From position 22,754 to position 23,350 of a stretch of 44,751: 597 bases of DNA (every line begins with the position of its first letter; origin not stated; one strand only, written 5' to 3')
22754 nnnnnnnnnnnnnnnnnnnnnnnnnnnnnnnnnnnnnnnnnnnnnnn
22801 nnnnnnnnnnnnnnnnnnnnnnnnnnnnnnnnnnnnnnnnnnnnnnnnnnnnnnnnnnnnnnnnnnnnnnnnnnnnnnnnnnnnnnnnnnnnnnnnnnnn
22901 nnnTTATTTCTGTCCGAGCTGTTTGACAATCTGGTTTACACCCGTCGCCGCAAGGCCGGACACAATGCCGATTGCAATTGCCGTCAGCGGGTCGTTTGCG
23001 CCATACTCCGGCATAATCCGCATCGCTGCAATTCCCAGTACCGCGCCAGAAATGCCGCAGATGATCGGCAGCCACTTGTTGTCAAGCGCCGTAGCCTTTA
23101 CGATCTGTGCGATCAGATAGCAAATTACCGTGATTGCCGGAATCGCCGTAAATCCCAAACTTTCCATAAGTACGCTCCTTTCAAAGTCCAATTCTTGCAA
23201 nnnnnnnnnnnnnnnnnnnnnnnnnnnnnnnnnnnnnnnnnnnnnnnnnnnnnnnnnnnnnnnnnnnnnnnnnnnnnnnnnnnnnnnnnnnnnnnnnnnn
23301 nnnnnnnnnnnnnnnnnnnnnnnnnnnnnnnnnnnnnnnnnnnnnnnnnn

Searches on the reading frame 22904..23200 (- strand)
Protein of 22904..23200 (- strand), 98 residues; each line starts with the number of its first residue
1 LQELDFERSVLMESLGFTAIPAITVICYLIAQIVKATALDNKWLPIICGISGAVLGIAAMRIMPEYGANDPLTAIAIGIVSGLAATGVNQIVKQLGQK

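Call 25: search_protein_families(library=pfam, proteins=[window:22904-23200:-], max_evalue=0.001)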
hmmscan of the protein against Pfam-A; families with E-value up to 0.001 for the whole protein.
window:22904-23200:- (98 aa): 1 family
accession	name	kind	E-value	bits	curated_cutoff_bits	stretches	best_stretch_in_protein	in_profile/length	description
PF16079.10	Phage_holin_5_2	-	8.6e-20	71.2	29.2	1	23-95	1-76/76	Phage holin family Hol44, in holin superfamily V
